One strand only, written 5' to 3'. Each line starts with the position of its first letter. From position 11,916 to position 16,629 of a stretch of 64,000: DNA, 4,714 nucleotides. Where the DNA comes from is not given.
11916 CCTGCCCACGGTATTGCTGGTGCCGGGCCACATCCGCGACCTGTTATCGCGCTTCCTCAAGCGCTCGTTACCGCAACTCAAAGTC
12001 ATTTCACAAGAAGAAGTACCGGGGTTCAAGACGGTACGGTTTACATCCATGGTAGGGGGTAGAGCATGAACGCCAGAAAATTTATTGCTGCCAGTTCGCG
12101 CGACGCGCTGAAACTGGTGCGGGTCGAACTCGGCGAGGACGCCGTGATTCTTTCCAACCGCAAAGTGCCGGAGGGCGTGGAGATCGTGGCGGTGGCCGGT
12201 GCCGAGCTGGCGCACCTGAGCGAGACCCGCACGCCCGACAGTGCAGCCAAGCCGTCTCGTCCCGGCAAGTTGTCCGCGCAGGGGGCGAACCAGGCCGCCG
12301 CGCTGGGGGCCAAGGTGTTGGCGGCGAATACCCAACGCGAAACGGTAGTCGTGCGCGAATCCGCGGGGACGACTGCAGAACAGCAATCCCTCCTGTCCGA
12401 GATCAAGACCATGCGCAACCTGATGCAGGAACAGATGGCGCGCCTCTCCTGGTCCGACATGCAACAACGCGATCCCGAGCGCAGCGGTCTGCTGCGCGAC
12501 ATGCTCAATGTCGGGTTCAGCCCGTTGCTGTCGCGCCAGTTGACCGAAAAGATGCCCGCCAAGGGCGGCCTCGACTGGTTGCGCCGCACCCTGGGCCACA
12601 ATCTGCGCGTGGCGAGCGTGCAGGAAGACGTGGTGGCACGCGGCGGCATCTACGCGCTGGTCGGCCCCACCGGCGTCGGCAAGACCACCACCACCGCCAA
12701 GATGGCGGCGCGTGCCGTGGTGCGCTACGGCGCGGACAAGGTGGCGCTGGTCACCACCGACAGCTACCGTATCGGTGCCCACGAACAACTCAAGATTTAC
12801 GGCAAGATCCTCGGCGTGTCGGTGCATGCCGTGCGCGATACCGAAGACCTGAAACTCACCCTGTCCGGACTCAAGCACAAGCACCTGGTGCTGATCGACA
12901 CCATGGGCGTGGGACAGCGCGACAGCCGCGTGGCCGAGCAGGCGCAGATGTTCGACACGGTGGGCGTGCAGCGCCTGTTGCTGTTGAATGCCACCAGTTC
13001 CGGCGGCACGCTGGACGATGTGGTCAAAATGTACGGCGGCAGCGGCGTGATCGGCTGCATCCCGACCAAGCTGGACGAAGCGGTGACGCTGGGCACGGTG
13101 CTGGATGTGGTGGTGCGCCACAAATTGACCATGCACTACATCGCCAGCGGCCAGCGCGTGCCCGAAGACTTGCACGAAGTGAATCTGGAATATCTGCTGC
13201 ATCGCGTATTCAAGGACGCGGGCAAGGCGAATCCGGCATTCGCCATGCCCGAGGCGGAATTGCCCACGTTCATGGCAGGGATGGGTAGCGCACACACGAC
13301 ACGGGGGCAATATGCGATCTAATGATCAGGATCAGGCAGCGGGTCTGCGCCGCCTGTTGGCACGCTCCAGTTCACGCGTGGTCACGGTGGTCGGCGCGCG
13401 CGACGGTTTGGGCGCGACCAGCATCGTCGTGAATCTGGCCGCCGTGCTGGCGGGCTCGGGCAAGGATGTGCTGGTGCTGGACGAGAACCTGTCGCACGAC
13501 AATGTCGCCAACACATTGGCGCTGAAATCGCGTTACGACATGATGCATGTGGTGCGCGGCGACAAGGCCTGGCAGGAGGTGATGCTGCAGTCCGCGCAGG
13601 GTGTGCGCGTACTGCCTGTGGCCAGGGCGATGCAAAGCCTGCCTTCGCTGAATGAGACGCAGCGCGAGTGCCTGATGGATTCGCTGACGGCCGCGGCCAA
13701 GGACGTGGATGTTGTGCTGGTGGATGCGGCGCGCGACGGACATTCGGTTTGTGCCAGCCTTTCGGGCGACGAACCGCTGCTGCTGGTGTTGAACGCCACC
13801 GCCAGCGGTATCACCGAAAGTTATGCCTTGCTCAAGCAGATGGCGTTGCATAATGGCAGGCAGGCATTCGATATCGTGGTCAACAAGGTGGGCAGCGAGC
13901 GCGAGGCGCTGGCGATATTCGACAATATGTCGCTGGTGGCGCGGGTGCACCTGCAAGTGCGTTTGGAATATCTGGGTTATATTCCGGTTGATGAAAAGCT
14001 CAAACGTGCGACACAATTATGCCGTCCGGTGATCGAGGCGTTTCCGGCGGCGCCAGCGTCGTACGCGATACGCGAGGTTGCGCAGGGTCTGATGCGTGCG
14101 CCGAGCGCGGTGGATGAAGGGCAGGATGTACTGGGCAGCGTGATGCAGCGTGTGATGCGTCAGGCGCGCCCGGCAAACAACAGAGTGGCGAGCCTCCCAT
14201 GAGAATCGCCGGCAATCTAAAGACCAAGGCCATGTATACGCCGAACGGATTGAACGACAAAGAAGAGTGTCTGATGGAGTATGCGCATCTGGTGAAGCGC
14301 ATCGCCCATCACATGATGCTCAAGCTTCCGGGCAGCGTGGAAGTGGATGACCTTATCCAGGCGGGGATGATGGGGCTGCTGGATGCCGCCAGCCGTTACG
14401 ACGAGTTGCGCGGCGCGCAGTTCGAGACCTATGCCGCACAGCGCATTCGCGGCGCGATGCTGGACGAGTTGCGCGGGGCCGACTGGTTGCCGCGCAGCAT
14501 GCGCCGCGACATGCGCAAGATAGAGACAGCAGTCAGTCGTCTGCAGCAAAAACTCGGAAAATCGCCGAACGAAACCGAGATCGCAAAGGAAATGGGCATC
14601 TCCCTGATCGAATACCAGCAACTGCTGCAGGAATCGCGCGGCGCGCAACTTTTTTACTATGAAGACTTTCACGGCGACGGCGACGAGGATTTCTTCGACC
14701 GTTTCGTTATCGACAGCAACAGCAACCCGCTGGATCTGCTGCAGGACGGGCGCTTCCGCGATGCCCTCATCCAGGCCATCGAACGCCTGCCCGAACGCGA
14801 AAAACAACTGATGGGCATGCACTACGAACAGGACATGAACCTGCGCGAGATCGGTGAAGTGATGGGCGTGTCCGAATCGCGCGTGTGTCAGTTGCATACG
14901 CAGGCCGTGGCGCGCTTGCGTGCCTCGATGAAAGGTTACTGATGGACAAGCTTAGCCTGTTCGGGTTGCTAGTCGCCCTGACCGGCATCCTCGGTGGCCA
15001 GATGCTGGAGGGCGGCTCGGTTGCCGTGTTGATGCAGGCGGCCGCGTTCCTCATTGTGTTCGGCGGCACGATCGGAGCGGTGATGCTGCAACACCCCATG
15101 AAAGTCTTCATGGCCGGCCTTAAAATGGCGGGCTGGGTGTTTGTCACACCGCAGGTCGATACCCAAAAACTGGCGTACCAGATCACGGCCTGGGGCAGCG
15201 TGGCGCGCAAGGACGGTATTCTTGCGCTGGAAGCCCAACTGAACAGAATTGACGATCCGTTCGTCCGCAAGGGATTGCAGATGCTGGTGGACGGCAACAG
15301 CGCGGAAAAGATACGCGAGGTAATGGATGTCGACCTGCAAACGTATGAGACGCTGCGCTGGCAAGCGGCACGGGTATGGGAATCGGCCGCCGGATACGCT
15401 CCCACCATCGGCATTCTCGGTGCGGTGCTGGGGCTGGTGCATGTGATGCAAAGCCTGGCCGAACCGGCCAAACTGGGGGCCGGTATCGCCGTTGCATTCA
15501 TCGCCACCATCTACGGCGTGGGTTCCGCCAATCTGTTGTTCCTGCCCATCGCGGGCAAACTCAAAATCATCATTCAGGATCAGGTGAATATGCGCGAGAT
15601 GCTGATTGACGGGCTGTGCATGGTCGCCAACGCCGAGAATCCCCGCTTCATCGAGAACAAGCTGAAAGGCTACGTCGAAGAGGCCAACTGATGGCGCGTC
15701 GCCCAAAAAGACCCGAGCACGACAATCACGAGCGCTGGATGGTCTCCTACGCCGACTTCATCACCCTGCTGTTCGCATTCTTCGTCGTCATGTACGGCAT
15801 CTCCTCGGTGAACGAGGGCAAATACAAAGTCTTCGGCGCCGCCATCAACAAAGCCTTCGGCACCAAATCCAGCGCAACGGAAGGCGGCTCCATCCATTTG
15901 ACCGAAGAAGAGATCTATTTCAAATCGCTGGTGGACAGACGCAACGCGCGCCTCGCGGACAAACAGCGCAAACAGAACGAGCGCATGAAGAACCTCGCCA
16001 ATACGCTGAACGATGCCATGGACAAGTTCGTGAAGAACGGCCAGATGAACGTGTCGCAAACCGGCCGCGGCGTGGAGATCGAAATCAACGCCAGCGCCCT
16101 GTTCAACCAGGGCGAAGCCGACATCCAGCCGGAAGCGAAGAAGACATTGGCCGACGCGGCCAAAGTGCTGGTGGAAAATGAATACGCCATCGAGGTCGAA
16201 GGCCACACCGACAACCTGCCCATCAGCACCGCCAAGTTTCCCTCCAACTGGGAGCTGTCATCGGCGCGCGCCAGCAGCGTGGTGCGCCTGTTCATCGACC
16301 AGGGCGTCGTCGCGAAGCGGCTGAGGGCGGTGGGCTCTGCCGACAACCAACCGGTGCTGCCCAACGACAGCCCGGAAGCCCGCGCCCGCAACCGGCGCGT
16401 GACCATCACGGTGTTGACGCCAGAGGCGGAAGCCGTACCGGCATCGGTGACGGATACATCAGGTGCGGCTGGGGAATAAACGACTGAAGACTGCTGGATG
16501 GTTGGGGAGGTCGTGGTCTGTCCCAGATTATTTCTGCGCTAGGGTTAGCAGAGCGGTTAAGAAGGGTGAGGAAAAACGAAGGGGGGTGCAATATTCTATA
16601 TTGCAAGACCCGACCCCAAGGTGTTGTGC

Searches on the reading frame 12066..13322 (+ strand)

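Call 87: search_protein_families(library=pfam, proteins=[window:12066-13322:+], max_evalue=0.0001)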
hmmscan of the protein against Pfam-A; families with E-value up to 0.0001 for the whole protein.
window:12066-13322:+ (418 aa): 1 family
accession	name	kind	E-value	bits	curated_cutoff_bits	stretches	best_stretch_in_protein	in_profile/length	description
PF00448.28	SRP54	-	5e-33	114.9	22.7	1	196-382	4-195/196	SRP54-type protein, GTPase domain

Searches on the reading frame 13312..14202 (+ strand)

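Call 87: search_protein_families(library=pfam, proteins=[window:13312-14202:+], max_evalue=0.0001)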
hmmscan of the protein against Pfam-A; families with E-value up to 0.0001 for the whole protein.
window:13312-14202:+ (296 aa): 4 families
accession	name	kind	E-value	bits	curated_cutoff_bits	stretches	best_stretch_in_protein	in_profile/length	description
PF06564.18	CBP_BcsQ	-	6e-09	36.2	21.3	1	23-258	3-231/234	Cellulose biosynthesis protein BcsQ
PF01656.29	CbiA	-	6.5e-08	33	25.4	1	25-234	2-119/125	CobQ/CobB/MinD/ParA nucleotide binding domain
PF13614.12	AAA_31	-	3e-07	31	27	1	22-140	2-126/177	AAA domain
PF10609.15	ParA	-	5e-07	29.8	27.1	0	22-75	4-57/246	NUBPL iron-transfer P-loop NTPase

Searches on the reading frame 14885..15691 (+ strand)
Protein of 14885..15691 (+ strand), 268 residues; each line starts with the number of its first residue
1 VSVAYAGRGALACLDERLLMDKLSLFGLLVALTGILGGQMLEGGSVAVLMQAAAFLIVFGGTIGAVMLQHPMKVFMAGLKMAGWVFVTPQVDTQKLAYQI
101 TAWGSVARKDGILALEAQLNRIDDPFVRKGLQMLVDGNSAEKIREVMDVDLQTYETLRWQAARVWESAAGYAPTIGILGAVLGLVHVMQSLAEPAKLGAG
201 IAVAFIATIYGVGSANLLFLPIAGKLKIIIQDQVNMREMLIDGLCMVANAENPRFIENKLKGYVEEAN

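Call 3: search_protein_families(library=pfam, proteins=[window:14885-15691:+], max_evalue=1)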
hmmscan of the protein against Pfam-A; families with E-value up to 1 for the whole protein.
window:14885-15691:+ (268 aa): 3 families
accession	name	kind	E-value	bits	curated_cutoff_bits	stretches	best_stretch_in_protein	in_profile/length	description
PF01618.21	MotA_ExbB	-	7.8e-31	106.9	22.9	1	120-239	3-127/127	MotA/TolQ/ExbB proton channel family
PF20560.3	MotA_N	-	6.2e-10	39.6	27.3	1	26-95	2-72/91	Motility protein A N-terminal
PF03208.24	PRA1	-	0.38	10.8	30.1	1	56-96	43-82/143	PRA1 family protein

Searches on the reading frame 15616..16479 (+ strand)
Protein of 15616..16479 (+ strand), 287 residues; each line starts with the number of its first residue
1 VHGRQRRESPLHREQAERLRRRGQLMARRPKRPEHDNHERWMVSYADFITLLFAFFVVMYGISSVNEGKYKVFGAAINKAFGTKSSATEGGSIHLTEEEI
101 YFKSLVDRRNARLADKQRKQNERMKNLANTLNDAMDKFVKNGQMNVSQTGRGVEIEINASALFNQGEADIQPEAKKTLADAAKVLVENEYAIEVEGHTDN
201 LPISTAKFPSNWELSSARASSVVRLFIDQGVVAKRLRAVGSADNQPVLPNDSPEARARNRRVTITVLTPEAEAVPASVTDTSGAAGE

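Call 3: search_protein_families(library=pfam, proteins=[window:15616-16479:+], max_evalue=1)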
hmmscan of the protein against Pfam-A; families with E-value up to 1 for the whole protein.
window:15616-16479:+ (287 aa): 3 families
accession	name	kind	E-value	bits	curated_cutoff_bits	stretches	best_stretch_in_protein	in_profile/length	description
PF00691.25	OmpA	-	1.2e-21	77.3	27.2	1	162-260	1-98/98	OmpA family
PF13677.11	MotB_plug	-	1.5e-20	72.9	24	1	31-81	8-58/58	Membrane MotB of proton-channel complex MotA/MotB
PF09578.15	Spore_YabQ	-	0.0058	17.2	27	1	37-74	26-63/79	Spore cortex protein YabQ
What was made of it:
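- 15616..16479 (+): motB (stator), left flank of the insert; intact. Pfam MotB_plug 1.5e-20 and OmpA 1.2e-21 (call 3).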

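Call 18: find_related_loci(query=window:15616-16479:+, collection=genome_contigs, flank=6000)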
Query window:15616-16479:+ (287 aa) in genome_contigs; peptide patterns used: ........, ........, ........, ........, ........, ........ (x = any residue, [..] = any of these).
600 stretches matched a pattern (row limit reached: there are more); 592 encode a relative of the query (tblastn E <= 1e-3); the best 80 are kept; 80 distinct loci.
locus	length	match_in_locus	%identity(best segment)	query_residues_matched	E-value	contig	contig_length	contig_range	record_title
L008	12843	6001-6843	87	1-281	4e-166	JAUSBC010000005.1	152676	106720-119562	MAG: Sideroxyarcus sp. isolate E6_metabat.bin.37_sub E6_k141_214485, whole genome shotgun sequence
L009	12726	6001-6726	85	26-267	5e-139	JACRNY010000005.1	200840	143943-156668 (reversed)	MAG: Nitrosomonadales bacterium isolate NC_groundwater_1947_Pr3_S-0.2um_60_59 scaffold_172482, whole genome shotgun sequ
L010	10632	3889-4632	71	26-272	2e-115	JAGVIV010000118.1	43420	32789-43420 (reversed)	MAG: Betaproteobacteria bacterium isolate DeMMO1_2 c_000000026611, whole genome shotgun sequence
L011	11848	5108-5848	65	26-273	3e-105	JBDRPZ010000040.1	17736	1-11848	MAG: Pseudomonadota bacterium isolate MEGAHIT-group-2.141 k141_951030, whole genome shotgun sequence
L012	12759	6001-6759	62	26-278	6e-101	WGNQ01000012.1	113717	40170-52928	MAG: Sideroxydans sp. isolate RI_121 c_000000039466, whole genome shotgun sequence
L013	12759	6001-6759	60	25-277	4e-98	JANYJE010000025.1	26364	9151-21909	MAG: Nitrosomonadales bacterium isolate GL140_3_metabinner_61_sub GL140_3_k141_2373352, whole genome shotgun sequence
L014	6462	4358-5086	57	26-272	3e-94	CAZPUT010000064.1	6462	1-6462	MAG TPA_asm: uncultured Candidatus Nitrotoga sp. isolate binchicken_co186_176 genome assembly, contig: NODE_17146_length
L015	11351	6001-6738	57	26-272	8e-91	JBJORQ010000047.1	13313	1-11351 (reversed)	MAG: Pseudomonadota bacterium isolate Yukon_2004-1_F_bin.5 scaffold_201, whole genome shotgun sequence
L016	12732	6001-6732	58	25-272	1e-90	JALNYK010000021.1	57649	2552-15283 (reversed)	MAG: Gallionella sp. isolate SO_2017_GW1 bin 129 NODE_2887_length_57649_cov_6.610253_OW334_2017, whole genome shotgun se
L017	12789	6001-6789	54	5-270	5e-90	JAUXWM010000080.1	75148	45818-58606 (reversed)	MAG: Gallionella sp. isolate C15_maxbin.107 C15_k141_109005, whole genome shotgun sequence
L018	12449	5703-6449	54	25-274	2e-87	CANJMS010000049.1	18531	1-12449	MAG: Nitrosomonadales bacterium isolate RH-23may17-230 genome assembly, contig: RH-23may17-C22159, whole genome shotgun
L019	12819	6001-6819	51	5-278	4e-86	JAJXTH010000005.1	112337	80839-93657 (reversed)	MAG: Proteobacteria bacterium isolate BP4.bin40 NODE_109_length_112337_cov_4.872676, whole genome shotgun sequence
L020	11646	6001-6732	54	26-269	3e-85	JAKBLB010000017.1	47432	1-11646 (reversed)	MAG: Proteobacteria bacterium isolate DX2.bin19 NODE_666_length_47432_cov_278.885699, whole genome shotgun sequence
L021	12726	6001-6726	54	26-270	1e-84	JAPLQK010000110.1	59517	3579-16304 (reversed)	MAG: Proteobacteria bacterium isolate LacPavin_0920_WC57_MAG_53_42 LacPavin_0920_WC57_scaffold_119659, whole genome shot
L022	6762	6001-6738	53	26-270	4e-82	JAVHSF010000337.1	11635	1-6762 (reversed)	MAG: Gallionella sp. isolate WB01no9_55_47 NODE_907_length_11635_cov_24.480052, whole genome shotgun sequence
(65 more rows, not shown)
